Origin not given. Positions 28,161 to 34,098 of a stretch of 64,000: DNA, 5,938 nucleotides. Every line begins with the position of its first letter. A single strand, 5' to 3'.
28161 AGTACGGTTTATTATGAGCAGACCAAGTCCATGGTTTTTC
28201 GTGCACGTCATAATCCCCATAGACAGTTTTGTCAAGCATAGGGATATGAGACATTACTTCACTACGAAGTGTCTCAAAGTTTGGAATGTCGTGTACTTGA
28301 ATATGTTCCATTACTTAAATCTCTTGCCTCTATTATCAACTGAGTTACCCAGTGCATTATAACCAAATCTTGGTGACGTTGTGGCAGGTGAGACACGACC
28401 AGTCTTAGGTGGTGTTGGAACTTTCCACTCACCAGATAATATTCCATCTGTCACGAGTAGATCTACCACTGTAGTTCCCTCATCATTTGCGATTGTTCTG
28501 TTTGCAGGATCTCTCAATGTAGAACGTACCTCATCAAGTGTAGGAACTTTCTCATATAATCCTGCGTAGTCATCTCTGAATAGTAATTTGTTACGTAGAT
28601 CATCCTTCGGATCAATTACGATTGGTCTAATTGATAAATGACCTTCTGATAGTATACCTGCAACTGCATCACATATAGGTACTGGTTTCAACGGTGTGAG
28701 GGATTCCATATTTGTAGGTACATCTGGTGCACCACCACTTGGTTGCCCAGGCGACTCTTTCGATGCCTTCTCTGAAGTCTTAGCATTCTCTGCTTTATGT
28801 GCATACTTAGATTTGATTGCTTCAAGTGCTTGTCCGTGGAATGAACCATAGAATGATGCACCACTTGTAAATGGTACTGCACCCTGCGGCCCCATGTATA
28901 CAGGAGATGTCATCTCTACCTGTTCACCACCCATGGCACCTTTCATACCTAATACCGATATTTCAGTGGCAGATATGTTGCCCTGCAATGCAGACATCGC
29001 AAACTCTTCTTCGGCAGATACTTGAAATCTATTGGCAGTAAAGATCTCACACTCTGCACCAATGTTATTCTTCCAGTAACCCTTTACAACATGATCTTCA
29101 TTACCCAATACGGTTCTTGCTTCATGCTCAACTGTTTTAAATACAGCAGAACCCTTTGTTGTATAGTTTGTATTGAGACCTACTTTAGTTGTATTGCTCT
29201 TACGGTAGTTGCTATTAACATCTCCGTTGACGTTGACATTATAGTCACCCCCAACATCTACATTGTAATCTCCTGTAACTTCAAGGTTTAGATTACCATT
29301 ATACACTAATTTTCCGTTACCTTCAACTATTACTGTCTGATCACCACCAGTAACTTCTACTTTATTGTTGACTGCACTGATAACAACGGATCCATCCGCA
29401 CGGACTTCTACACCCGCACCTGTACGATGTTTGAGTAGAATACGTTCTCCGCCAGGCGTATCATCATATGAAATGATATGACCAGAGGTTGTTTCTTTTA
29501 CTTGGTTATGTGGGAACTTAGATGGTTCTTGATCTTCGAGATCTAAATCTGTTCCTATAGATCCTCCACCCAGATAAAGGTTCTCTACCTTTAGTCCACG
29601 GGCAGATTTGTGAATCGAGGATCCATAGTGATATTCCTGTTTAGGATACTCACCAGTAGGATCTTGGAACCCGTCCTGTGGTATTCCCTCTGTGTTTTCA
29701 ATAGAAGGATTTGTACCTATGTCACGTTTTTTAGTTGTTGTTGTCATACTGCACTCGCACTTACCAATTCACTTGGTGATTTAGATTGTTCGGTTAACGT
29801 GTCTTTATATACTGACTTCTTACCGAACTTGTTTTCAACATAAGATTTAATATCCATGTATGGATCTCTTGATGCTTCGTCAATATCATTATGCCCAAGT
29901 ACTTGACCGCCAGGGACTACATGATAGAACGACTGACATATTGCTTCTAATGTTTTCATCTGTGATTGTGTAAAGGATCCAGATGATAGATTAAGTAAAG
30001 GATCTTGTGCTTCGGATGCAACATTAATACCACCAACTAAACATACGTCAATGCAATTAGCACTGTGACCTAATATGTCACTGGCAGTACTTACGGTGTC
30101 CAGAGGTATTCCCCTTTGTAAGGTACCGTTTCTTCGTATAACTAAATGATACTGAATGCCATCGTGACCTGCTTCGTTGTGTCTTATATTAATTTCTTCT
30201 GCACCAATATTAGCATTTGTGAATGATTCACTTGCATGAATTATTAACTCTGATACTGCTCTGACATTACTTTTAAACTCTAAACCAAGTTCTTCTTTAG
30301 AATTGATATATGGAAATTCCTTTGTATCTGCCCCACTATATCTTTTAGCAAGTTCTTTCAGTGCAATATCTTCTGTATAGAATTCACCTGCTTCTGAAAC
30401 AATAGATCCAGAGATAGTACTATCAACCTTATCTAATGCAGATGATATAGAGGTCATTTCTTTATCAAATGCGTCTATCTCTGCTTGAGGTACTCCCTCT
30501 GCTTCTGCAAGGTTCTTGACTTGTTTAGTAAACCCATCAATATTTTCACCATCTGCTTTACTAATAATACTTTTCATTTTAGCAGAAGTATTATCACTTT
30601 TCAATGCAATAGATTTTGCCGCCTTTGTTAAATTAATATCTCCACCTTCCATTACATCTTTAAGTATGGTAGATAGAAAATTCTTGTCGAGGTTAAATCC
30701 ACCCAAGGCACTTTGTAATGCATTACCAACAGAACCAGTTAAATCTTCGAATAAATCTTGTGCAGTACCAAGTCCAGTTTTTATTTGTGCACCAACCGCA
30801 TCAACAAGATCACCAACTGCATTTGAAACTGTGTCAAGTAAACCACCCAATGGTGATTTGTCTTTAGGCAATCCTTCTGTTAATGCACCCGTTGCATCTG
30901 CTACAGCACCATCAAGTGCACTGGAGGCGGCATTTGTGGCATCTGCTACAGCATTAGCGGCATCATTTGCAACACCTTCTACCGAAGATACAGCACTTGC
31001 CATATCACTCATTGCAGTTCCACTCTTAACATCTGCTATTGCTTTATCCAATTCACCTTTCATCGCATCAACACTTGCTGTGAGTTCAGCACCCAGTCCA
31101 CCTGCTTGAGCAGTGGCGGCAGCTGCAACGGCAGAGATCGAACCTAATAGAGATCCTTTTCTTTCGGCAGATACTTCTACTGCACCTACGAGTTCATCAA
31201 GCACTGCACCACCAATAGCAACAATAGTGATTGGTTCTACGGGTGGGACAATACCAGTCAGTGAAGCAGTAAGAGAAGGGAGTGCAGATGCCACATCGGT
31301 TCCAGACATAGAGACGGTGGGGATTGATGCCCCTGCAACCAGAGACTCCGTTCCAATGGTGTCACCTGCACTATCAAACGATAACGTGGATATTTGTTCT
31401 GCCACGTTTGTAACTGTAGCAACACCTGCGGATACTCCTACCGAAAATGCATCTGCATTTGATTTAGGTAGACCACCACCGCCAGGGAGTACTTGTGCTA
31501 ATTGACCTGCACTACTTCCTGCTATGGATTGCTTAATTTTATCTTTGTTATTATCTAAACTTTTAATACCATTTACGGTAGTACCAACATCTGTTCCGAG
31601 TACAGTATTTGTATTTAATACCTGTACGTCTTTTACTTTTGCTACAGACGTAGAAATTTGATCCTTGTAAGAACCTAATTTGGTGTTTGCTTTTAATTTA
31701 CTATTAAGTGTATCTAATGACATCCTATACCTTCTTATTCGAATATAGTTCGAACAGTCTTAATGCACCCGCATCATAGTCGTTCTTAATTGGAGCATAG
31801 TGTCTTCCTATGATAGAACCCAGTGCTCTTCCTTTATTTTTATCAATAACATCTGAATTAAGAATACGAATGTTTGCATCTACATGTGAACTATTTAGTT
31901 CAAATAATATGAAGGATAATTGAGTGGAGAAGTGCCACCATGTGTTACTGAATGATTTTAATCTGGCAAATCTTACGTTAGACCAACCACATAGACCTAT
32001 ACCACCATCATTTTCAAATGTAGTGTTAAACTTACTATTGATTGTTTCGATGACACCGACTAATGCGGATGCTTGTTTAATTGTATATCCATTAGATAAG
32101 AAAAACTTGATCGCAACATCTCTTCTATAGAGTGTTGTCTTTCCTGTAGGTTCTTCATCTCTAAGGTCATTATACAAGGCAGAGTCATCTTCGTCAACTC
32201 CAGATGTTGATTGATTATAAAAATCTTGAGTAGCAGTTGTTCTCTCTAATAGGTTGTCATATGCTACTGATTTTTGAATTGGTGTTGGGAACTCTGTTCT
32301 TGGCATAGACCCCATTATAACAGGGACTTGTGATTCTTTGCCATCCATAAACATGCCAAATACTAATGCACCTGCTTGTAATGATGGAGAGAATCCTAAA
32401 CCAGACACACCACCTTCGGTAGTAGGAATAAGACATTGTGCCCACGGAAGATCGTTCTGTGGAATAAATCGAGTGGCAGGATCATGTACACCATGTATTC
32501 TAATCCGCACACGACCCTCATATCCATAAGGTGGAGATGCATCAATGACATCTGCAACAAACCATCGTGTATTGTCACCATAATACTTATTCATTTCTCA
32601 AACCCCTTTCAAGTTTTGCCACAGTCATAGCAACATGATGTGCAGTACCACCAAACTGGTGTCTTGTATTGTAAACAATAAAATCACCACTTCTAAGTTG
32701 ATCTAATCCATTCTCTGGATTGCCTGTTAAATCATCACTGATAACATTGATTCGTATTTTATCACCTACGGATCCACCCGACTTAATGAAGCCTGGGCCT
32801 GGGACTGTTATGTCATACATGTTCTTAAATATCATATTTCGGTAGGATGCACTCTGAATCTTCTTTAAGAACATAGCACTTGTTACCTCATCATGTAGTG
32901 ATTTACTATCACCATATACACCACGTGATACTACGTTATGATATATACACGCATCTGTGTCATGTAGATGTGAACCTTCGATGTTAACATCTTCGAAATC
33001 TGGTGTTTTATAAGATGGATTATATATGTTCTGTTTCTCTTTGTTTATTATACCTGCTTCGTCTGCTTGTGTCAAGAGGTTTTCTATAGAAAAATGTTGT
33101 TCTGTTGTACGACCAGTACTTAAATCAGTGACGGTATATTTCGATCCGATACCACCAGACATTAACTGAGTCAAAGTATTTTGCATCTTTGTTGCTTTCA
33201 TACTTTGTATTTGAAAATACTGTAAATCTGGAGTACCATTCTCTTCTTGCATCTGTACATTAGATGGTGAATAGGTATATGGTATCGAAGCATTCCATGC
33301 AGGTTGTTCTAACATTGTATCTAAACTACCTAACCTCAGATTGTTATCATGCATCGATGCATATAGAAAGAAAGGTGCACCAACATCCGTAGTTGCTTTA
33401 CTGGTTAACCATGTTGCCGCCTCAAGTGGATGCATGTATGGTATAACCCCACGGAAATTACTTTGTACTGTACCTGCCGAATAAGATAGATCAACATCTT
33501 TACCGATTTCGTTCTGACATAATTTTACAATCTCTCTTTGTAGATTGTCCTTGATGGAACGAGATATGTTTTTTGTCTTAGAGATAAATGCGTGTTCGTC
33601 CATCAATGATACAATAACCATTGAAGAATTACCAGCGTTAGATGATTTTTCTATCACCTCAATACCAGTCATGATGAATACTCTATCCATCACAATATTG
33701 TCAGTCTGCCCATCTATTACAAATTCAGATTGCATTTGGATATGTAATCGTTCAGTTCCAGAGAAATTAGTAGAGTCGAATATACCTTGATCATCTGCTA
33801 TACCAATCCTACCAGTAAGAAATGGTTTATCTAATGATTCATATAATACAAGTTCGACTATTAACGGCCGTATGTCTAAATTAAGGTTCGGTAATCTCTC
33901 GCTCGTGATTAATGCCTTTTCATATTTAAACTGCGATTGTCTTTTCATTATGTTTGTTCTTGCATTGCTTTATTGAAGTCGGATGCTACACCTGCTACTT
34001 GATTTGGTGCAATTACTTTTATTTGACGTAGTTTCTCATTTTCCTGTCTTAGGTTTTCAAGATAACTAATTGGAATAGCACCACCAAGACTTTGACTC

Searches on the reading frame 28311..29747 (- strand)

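Call 38: search_protein_families(library=phrogs, proteins=[window:28311-29747:-], max_evalue=0.00001)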
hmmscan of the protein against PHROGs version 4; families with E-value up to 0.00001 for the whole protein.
window:28311-29747:- (478 aa): 2 families
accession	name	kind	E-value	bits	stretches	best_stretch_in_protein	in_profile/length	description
phrog_430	-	tail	6.4e-32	111.9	1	74-326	330-561/868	baseplate hub subunit and tail lysozyme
phrog_27932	-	tail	3e-16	59.8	1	78-191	532-645/855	baseplate hub subunit and tail lysozyme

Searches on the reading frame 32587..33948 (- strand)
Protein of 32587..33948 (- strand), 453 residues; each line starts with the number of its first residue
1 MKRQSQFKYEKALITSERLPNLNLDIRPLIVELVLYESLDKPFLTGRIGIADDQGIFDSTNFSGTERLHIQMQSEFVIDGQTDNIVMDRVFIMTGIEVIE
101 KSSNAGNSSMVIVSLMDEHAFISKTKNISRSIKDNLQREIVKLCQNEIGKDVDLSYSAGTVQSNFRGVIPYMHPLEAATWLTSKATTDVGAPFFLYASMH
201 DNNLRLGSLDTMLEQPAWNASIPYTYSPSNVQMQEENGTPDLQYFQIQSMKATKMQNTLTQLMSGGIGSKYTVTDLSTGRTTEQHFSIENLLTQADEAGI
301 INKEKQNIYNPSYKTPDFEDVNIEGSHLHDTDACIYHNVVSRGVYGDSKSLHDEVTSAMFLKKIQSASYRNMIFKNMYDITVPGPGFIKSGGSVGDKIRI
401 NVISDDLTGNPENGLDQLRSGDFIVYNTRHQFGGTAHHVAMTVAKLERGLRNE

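Call 38: search_protein_families(library=phrogs, proteins=[window:32587-33948:-], max_evalue=0.00001)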
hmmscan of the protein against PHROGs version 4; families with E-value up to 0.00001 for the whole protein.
window:32587-33948:- (453 aa): 1 family
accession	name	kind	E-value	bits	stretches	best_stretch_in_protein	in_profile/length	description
phrog_350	-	tail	3.4e-36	126.1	1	3-441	9-419/436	tail protein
